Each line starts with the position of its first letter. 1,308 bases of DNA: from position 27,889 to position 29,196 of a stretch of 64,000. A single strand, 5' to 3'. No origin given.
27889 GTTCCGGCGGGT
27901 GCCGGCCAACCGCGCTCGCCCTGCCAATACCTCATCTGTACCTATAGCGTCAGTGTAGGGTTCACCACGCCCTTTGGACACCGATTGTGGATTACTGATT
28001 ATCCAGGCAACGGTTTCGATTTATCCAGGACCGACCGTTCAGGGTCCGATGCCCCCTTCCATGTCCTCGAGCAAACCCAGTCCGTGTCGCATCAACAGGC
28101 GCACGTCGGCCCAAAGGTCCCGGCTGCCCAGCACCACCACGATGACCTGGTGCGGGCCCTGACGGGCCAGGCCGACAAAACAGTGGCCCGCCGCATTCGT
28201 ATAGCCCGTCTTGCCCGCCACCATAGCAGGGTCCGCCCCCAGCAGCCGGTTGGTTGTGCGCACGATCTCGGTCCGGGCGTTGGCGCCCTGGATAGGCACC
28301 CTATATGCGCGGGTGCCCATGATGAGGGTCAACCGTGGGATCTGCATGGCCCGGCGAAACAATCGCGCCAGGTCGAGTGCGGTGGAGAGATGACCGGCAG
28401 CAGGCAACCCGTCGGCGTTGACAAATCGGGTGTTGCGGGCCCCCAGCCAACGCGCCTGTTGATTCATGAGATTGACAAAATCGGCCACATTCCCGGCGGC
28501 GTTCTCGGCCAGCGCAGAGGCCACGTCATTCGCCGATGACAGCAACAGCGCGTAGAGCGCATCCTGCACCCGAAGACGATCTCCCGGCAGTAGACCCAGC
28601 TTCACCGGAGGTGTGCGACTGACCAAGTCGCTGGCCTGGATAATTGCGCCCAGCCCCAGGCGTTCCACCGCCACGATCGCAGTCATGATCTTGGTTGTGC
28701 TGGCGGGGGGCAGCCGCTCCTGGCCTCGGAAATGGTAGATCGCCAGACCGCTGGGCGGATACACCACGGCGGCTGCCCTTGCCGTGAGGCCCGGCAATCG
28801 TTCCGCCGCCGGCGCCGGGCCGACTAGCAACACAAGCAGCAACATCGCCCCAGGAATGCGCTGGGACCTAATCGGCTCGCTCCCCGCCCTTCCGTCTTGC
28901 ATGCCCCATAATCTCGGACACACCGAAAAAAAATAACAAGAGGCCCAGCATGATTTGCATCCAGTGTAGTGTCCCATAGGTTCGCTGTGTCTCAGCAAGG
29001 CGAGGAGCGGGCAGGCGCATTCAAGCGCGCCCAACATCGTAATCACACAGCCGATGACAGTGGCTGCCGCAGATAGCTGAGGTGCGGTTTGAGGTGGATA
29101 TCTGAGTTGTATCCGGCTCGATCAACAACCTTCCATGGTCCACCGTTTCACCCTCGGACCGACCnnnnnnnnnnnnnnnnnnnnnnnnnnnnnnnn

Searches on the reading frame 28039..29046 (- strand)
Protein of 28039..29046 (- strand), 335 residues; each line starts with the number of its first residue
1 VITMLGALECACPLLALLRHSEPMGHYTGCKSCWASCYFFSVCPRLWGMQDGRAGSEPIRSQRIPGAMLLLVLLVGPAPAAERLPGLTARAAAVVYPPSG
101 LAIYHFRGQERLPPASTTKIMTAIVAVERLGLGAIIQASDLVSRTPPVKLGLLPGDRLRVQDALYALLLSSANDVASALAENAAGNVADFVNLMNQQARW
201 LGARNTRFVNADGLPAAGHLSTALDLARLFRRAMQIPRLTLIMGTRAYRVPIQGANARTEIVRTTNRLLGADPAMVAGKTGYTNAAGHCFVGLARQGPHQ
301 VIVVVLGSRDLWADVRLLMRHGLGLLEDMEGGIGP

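Call 30: search_protein_families(library=pfam, proteins=[window:28039-29046:-])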
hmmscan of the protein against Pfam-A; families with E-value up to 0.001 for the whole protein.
window:28039-29046:- (335 aa): 3 families
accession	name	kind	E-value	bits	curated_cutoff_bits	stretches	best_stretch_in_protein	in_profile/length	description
PF00768.25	Peptidase_S11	-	3.2e-42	145.1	27.6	1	84-308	7-237/239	D-alanyl-D-alanine carboxypeptidase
PF13354.11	Beta-lactamase2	-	3.2e-06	27.1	22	1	106-306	15-213/214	Beta-lactamase enzyme family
PF02113.21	Peptidase_S13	-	0.00039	19.7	22.8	1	94-131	23-60/444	D-Ala-D-Ala carboxypeptidase 3 (S13) family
